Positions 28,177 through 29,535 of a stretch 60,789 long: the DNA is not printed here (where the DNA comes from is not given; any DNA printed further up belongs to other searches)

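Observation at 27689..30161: Uncharacterised three-gene module (PF10127-like nucleotidyltransferase, zinc-ribbon protein, TPR protein) fused to the 3' end of the hsdR transcript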

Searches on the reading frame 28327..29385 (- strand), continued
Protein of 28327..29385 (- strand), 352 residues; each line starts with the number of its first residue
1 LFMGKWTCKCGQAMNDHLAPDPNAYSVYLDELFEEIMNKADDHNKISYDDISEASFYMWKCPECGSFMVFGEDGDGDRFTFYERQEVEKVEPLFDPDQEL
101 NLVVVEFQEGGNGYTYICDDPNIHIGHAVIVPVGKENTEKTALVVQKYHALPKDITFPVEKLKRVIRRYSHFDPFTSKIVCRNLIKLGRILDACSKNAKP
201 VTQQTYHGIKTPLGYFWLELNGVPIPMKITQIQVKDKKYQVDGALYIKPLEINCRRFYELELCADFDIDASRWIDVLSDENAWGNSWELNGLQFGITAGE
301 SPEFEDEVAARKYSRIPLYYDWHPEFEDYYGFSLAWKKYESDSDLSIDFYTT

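Call 28: find_encoding_contigs(protein=P0125, flank=8000, max_places=3)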
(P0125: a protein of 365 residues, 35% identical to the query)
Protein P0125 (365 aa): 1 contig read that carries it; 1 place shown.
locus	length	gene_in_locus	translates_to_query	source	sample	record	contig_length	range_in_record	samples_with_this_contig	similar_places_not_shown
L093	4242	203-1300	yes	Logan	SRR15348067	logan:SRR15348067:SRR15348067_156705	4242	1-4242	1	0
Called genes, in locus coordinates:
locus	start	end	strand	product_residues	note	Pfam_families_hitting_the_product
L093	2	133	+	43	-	?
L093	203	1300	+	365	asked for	-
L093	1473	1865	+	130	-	-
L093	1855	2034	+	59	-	PF20612:SHOCT_2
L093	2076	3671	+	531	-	PF00239:Resolvase, PF07508:Recombinase, PF13408:Zn_ribbon_recom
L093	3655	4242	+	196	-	?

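Call 29: find_encoding_contigs(protein=P0122, flank=8000, max_places=3)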
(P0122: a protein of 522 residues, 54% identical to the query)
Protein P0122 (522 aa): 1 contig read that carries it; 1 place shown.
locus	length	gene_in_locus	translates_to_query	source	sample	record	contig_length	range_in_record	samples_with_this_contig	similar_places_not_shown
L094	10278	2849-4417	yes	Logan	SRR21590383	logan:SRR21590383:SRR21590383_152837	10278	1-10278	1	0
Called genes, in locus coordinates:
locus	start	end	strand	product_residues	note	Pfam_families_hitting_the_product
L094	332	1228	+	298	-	PF00890:FAD_binding_2, PF01266:DAO (faint), PF07992:Pyr_redox_2, PF13738:Pyr_redox_3 (weak), PF07992:Pyr_redox_2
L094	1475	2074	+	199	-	-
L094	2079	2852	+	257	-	PF10127:RlaP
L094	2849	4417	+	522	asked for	-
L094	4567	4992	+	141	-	-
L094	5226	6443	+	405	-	PF00535:Glycos_transf_2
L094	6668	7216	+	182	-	PF05103:DivIVA (weak)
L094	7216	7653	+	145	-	-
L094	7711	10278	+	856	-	?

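Call 30: find_encoding_contigs(protein=P0128, flank=8000, max_places=3)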
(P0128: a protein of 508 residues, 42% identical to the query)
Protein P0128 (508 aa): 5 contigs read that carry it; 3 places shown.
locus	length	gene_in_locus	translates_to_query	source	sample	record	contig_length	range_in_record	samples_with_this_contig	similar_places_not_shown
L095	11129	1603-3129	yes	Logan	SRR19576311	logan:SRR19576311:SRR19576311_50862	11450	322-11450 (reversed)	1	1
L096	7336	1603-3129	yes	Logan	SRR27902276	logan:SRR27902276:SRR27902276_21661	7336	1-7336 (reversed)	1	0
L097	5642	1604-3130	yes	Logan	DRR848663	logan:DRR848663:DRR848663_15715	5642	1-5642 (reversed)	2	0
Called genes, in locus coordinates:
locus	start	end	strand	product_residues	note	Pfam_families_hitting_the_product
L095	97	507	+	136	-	PF00583:Acetyltransf_1, PF13673:Acetyltransf_10, PF13508:Acetyltransf_7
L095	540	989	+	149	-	PF00583:Acetyltransf_1, PF13673:Acetyltransf_10, PF13508:Acetyltransf_7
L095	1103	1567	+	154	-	PF00383:dCMP_cyt_deam_1, PF14437:MafB19-deam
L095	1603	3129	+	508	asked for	-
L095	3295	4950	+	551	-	PF11187:Mbeg1-like, PF26363:Phospholipase-like (weak)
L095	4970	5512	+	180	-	PF14278:TetR_C_8 (weak)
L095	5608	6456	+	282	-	PF00753:Lactamase_B, PF23023:Anti-Pycsar_Apyc1 (faint)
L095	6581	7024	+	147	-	PF12844:HTH_19, PF13560:HTH_31 (weak), PF01381:HTH_3, PF13443:HTH_26 (weak), PF12674:Zn_ribbon_2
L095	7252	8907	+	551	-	PF00916:Sulfate_transp, PF01740:STAS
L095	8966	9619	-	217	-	PF19700:DUF6198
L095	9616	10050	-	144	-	PF22381:Staph_reg_Sar_Rot (weak), PF01978:TrmB (weak), PF25213:HVO_A0261_N (weak), PF12802:MarR_2, PF01047:MarR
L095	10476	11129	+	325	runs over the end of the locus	?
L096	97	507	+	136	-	PF00583:Acetyltransf_1, PF13673:Acetyltransf_10, PF13508:Acetyltransf_7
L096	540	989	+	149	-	PF00583:Acetyltransf_1, PF13673:Acetyltransf_10, PF13508:Acetyltransf_7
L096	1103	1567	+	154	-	PF00383:dCMP_cyt_deam_1, PF14437:MafB19-deam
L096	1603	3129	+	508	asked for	-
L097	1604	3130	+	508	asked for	-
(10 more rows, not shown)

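Call 31: find_encoding_contigs(protein=P0130, flank=8000, max_places=3)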
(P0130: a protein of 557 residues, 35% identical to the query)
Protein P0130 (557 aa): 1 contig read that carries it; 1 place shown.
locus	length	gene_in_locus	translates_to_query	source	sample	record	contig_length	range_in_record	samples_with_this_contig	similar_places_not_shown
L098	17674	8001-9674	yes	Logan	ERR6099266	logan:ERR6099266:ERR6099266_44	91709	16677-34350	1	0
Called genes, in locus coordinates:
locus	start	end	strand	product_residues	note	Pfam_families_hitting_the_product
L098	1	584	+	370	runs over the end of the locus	PF02540:NAD_synthase (weak), PF03054:tRNA_Me_trans, PF20259:tRNA_Me_trans_M, PF20258:tRNA_Me_trans_C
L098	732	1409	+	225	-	PF07719:TPR_2 (faint), PF12895:ANAPC3 (faint), PF13176:TPR_7 (faint), PF13371:TPR_9 (faint), PF13414:TPR_11 (faint), PF13428:TPR_14 (faint), PF14559:TPR_19 (weak), PF13431:TPR_17 (weak), +10 more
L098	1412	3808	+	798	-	PF23139:OB_YrrC, PF14490:HHH_RecD2, PF13086:AAA_11 (faint), PF13245:AAA_19, PF13604:AAA_30, PF01443:Viral_helicase1 (faint), PF18335:SH3_13, PF13538:UvrD_C_2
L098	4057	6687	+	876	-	PF01411:tRNA-synt_2c, PF07973:tRNA_SAD, PF02272:DHHA1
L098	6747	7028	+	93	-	PF06135:IreB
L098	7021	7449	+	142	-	PF03652:RuvX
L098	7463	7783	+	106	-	PF06949:DUF1292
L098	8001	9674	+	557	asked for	-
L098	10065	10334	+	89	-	-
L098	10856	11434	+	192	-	-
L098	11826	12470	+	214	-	PF01135:PCMT, PF01596:Methyltransf_3, PF02527:GidB (weak), PF02390:Methyltransf_4 (faint), PF13649:Methyltransf_25, PF13847:Methyltransf_31, PF13578:Methyltransf_24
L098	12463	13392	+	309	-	PF01136:Peptidase_U32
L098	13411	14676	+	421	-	PF01136:Peptidase_U32, PF16325:Peptidase_U32_C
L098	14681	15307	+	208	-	PF00485:PRK, PF13238:AAA_18 (weak)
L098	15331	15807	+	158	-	PF03449:GreA_GreB_N, PF01272:GreA_GreB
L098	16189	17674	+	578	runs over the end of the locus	PF13667:ThiC-associated, PF01964:ThiC_Rad_SAM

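Call 32: find_encoding_contigs(protein=P0124, flank=8000, max_places=3)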
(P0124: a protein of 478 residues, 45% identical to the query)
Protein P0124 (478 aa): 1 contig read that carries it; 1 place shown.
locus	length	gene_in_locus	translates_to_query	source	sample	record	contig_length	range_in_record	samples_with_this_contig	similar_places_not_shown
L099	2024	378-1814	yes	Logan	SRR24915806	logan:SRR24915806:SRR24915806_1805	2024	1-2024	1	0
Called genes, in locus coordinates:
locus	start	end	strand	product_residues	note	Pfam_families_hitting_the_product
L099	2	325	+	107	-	?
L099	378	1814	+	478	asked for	PF08238:Sel1 (weak)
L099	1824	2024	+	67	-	?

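Call 36: search_solved_structures(query=A1, max_evalue=1)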
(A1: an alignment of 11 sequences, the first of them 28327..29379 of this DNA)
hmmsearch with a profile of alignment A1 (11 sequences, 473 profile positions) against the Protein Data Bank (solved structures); distinct sequences matched with E-value up to 1: 6.
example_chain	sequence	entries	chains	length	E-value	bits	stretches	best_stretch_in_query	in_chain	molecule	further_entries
9q2c_F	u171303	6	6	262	0.003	19.8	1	50-187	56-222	Suppressor of hydroxyurea sensitivity protein 2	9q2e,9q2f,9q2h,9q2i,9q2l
5xyn_D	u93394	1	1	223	0.003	19.8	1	55-187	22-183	Suppressor of hydroxyurea sensitivity protein 2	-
3rri_A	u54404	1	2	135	0.043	16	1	413-448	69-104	Glyoxalase/bleomycin resistance protein/dioxygenase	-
8t0p_B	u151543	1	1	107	0.15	14.2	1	53-148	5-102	Inner kinetochore subunit AME1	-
8ovw_U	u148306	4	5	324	0.16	14.2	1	49-161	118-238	Inner kinetochore subunit AME1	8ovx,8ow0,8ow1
3vrd_A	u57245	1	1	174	0.19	13.9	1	58-146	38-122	Flavocytochrome c heme subunit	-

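Call 40: predict_structure(alignment_id=A2)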
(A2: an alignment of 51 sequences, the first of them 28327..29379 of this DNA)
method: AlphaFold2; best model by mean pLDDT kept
length: 350 residues; sequences in the alignment: 51
mean_pLDDT: 88.9   pTM: 0.66
mean pLDDT of the five models: 88.9, 88.4, 88.2, 88.0, 87.4
residues with pLDDT >= 90: 226; 70-90: 92; 50-70: 24; < 50: 8
segments of 3 or more residues with pLDDT < 50: 82-87
pLDDT, mean of each block of 10 residues (from residue 1): 67 72 83 89 84 80 74 58 52 92 92 96 92 93 96 93 91 94 97 87 96 98 97 89 95 94 95 95 98 98 91 93 96 98 96
secondary structure, 60 per line:
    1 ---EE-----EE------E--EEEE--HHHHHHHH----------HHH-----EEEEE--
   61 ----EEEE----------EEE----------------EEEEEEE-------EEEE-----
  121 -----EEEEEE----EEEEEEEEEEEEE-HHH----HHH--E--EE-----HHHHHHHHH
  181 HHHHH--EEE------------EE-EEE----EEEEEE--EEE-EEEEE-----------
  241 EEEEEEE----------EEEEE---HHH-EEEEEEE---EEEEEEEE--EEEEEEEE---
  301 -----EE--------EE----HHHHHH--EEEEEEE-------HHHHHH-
elements in order: E22-25 H28-35 E54-58 E65-68 E79-81 E98-104 E112-115 E126-131 E136-148 H172-185 E188-190 E206-208 E213-218 E221-223 E225-229 E241-247 E258-262 E270-276 E280-287 E290-297 H322-327 E330-336 H344-349

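Call 48: fold_search(model_id=the predicted structure, library=viral)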
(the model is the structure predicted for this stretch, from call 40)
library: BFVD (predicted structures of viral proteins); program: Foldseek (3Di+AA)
matches with E <= 10: 679; with E <= 0.001: 2
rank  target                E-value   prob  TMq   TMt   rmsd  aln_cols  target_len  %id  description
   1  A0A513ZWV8            7.2e-04  1.00  0.19  0.22  20.2       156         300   16  Uncharacterized protein [Salmonella phage SE13]
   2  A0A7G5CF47            9.5e-04  1.00  0.20  0.16  17.7       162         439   16  Uncharacterized protein [Salmonella phage S144]
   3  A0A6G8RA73            2.5e-03  1.00  0.20  0.18  20.4       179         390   18  Uncharacterized protein [Salmonella phage brorfarstad]
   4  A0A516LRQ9            2.8e-03  0.77  0.17  0.21  17.8       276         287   10  (no name in the UniProt tables at hand)
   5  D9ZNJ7                3.5e-03  1.00  0.18  0.41   4.6        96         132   23  (no name in the UniProt tables at hand)
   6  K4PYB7                4.7e-03  1.00  0.20  0.45   4.2        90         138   21  Uncharacterized protein [Edwardsiella phage IW-1]
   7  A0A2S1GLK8            4.7e-03  1.00  0.18  0.42   5.2        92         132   21  (no name in the UniProt tables at hand)
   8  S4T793                4.9e-03  1.00  0.17  0.40   5.7        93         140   19  (no name in the UniProt tables at hand)
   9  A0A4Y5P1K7            6.1e-03  1.00  0.17  0.75   2.5        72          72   26  Uncharacterized protein [Pantoea phage vB_PagS_AAS21]
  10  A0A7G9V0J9            6.5e-03  1.00  0.21  0.24   9.2       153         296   14  (no name in the UniProt tables at hand)
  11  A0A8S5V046            7.2e-03  1.00  0.16  0.59   3.8        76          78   22  Uncharacterized protein [Siphoviridae sp. ctBeL15]
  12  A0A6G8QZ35            7.7e-03  1.00  0.17  0.56   4.2        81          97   26  Uncharacterized protein [Phage NBSal003]
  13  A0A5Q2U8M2            9.0e-03  1.00  0.17  0.38   8.8       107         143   19  (no name in the UniProt tables at hand)
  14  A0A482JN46            1.1e-02  0.07  0.09  0.06  24.0       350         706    8  Minor tail protein [Gordonia phage BrutonGaster]
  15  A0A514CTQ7            1.2e-02  1.00  0.16  0.77   3.0        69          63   22  (no name in the UniProt tables at hand)
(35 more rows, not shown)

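Call 59: search_protein_families(library=pfam, proteins=[L094:1475-2074:+, L094:2079-2852:+, L094:4567-4992:+, L099:2-325:+, L099:1824-2024:+, L098:10065-10334:+, L098:10856-11434:+, L093:1473-1865:+], max_evalue=0.05)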
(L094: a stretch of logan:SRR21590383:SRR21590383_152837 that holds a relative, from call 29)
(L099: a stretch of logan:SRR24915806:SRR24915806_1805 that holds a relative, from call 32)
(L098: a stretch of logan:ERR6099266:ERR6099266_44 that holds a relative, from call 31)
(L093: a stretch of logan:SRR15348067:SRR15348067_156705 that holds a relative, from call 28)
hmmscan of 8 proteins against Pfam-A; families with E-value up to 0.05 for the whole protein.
L094:1475-2074:+ (199 aa): 1 family
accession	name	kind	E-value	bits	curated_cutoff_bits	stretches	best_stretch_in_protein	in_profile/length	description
PF16295.10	TetR_C_10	-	0.012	16.4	28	1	72-159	45-123/132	Tetracyclin repressor-like, C-terminal domain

L094:2079-2852:+ (257 aa): 1 family
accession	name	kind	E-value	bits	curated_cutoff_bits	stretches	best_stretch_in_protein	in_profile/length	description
PF10127.15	RlaP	-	1.9e-83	280.4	23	1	10-252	4-248/249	RNA repair pathway DNA polymerase beta family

L094:4567-4992:+ (141 aa): 0 families

L099:2-325:+ (107 aa): 2 families
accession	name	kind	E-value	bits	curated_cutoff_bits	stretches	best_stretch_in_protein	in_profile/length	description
PF03477.21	ATP-cone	-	6.7e-16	59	25.8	1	1-87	6-87/88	ATP cone domain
PF19478.4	TrbL_2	-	0.0088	16.3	27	1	4-53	60-111/174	TrbL/VirB6 plasmid conjugal transfer like protein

L099:1824-2024:+ (67 aa): 0 families

L098:10065-10334:+ (89 aa): 0 families

L098:10856-11434:+ (192 aa): 0 families

L093:1473-1865:+ (130 aa): 12 families
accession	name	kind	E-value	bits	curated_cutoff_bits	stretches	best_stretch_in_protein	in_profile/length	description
PF08281.18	Sigma70_r4_2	-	0.00013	22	25.7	1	15-36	25-46/54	Sigma-70, region 4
PF15135.11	UPF0515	-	0.00059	19.7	29.8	1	40-117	101-176/271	Uncharacterised protein UPF0515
PF15978.11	TnsD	-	0.00096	18.7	32.4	1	6-45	188-228/355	Tn7-like transposition protein D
PF13936.12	HTH_38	-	0.0013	18.8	27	1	4-33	8-37/44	Helix-turn-helix domain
PF13384.12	HTH_23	-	0.0018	18.5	24.6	1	8-34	9-35/50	Homeodomain-like domain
PF03884.20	YacG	-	0.0018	18.4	25.5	1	94-120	3-30/52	DNA gyrase inhibitor YacG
PF25787.1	HTH_SB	-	0.0066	16.6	43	1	6-35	12-41/53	Sleeping Beauty transposase HTH domain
PF06056.18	Terminase_5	-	0.0098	16.3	20.3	1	19-40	16-37/58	Putative ATPase subunit of terminase (gpP-like)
PF02796.21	HTH_7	-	0.015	15.8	23.8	1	2-39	7-44/45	Helix-turn-helix domain of resolvase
PF23499.1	YnfU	-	0.023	15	27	1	72-102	19-49/49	YnfU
PF08271.17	Zn_Ribbon_TF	-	0.028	14.4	29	0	42-56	12-26/43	TFIIB zinc-binding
PF12636.12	DUF3781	-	0.031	14.6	27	0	8-40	3-35/72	Protein of unknown function (DUF3781)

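Call 63: find_related_loci(query=A4, collection=metagenome_contigs, flank=5000)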
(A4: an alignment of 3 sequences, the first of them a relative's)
Query A4 (257 aa) in metagenome_contigs; peptide patterns used: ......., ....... (x = any residue, [..] = any of these).
600 stretches matched a pattern (row limit reached: there are more); 68 encode a relative of the query (tblastn E <= 1e-3); 67 distinct loci.
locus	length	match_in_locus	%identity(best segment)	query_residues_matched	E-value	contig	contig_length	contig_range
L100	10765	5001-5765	63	1-256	6e-109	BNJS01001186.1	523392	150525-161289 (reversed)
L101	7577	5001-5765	63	1-256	3e-108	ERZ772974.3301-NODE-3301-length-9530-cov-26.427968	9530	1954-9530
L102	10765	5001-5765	63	1-256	2e-108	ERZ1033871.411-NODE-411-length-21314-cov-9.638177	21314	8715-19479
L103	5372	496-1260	63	1-256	3e-108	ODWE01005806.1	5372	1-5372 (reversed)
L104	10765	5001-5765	63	1-256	4e-108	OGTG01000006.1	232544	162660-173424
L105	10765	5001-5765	63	1-256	2e-108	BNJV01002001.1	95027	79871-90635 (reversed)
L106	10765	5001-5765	63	1-256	3e-108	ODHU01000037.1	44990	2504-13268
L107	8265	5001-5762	63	1-255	1e-107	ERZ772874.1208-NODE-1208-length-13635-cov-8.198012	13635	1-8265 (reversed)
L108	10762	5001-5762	63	1-255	6e-107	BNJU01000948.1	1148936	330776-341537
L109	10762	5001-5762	62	1-255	2e-106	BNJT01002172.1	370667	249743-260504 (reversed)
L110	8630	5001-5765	63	1-256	2e-106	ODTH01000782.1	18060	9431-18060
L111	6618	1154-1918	62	1-256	1e-106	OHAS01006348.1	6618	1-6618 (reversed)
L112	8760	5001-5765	63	1-256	9e-107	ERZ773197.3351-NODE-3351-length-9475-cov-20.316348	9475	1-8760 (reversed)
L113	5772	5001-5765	63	1-256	2e-106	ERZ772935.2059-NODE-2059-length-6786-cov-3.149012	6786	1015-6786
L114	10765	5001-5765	62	1-256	5e-106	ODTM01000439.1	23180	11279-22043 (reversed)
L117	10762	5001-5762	61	1-255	7e-104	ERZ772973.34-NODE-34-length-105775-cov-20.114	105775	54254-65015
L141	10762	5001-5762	56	3-256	2e-96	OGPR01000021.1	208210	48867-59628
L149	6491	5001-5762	50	4-257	6e-78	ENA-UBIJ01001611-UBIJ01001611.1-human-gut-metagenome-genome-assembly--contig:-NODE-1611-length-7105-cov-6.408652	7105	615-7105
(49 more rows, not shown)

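Call 82: search_protein_families(library=pfam, alignment_id=A5, max_evalue=0.001)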
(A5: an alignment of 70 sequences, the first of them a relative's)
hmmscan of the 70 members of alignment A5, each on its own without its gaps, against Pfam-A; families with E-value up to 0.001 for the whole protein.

A. member 1, P0162 (347 aa): 0 families

B. families by the number of members that match (of 70 scanned): 13 families
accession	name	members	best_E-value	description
PF17764.6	PriA_3primeBD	4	7.2e-10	3'DNA-binding domain (3'BD)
PF09378.16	HAS-barrel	2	3.8e-05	HAS barrel domain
PF12746.13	GNAT_acetyltran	1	1.8e-87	GNAT acetyltransferase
PF19478.4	TrbL_2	1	1e-67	TrbL/VirB6 plasmid conjugal transfer like protein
PF03747.19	ADP_ribosyl_GH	1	5.4e-34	ADP-ribosylglycohydrolase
PF08239.17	SH3_3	1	6e-14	Bacterial SH3 domain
PF20118.4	DUF6508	1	5.6e-06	Family of unknown function (DUF6508)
PF00583.31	Acetyltransf_1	1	2.4e-05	Acetyltransferase (GNAT) family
PF13302.13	Acetyltransf_3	1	0.00015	Acetyltransferase (GNAT) domain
PF13328.12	HD_4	1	0.00025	HD domain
PF01243.27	PNPOx_N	1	0.00047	Pyridoxamine 5'-phosphate oxidase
PF06347.19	SH3_4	1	0.00079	Bacterial SH3 domain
PF08445.16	FR47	1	0.00083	FR47-like protein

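Call 86: find_related_loci(query=A1, collection=viral_contigs, flank=5000)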
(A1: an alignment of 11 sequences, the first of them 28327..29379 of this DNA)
Query A1 (350 aa) in viral_contigs; peptide patterns used: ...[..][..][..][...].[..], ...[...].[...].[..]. (x = any residue, [..] = any of these).
78 stretches matched a pattern; 3 encode a relative of the query (tblastn E <= 1e-3); 3 distinct loci.
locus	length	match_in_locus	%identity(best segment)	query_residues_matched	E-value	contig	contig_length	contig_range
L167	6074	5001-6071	50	1-350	1e-116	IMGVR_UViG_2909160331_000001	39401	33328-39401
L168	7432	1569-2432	35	59-349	2e-47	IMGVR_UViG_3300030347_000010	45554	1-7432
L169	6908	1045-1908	35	59-349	2e-45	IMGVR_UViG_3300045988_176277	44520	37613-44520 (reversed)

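Call 88: search_protein_families(library=pfam, proteins=[L168:2894-6199:+, L169:2864-3586:+, L169:3579-4637:+, L169:4639-6486:+, L167:2932-4173:+, L117:7182-8990:+, L141:5773-6684:+, L149:5774-6490:+, L117:6090-6965:+], max_evalue=0.0001)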
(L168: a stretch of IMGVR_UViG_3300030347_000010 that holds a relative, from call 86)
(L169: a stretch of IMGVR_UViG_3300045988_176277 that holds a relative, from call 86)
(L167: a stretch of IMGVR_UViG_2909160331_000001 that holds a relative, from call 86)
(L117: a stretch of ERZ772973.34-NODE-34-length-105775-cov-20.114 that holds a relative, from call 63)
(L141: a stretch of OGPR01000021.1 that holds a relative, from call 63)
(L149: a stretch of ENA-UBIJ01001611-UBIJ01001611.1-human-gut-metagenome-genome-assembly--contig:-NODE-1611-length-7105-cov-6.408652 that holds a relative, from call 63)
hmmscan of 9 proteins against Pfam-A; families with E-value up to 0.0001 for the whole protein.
L168:2894-6199:+ (1101 aa): 2 families
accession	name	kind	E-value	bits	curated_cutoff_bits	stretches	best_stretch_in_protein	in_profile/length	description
PF07669.17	Eco57I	-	1.7e-08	35.2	25.3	1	457-706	3-158/171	Eco57I restriction-modification methylase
PF02384.22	N6_Mtase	-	7.7e-07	29.2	20.4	1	366-473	2-96/311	N-6 DNA Methylase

L169:2864-3586:+ (240 aa): 3 families
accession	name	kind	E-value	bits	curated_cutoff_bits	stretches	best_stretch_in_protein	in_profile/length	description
PF01555.25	N6_N4_Mtase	-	2.6e-41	142.4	26.7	1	23-225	1-212/221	DNA methylase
PF01170.24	UPF0020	-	5.6e-06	26.6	22.3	0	194-225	28-60/197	RMKL-like, methyltransferase domain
PF02086.21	MethyltransfD12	-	5.4e-05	23.5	22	0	182-214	7-40/253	D12 class N6 adenine-specific DNA methyltransferase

L169:3579-4637:+ (352 aa): 2 families
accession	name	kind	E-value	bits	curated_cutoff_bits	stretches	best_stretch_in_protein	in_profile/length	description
PF00145.23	DNA_methylase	-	1.7e-80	271.3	22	1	4-346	2-322/324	C-5 cytosine-specific DNA methylase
PF09445.16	Methyltransf_15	-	4.3e-05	23.6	22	1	3-86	2-88/165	RNA cap guanine-N2 methyltransferase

L169:4639-6486:+ (615 aa): 1 family
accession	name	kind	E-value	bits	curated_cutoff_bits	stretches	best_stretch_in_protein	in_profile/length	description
PF07728.20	AAA_5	-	5.5e-09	36.6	22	1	302-461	1-138/139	AAA domain (dynein-related subfamily)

L167:2932-4173:+ (413 aa): 3 families
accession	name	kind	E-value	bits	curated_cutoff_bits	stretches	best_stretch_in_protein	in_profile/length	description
PF00239.26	Resolvase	-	4.4e-31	108.4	23.3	1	18-164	2-144/145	Resolvase, N terminal domain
PF07508.19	Recombinase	-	2.8e-28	98.6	21.1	1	187-293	1-102/102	Recombinase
PF13408.12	Zn_ribbon_recom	-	6.2e-11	42.9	25.3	1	305-355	2-51/58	Recombinase zinc beta ribbon domain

L117:7182-8990:+ (602 aa): 2 families
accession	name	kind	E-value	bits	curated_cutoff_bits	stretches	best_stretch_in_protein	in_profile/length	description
PF07693.20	KAP_NTPase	-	5.8e-35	121.4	20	1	24-311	3-289/293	KAP family P-loop domain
PF13401.12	AAA_22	-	1.8e-05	25.5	27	0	41-220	7-122/130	AAA domain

L141:5773-6684:+ (303 aa): 0 families

L149:5774-6490:+ (239 aa): 0 families

L117:6090-6965:+ (291 aa): 1 family
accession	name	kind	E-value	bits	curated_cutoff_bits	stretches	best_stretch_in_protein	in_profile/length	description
PF14133.12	DUF4300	-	4.1e-81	272.8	27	1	49-287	2-251/252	Domain of unknown function (DUF4300)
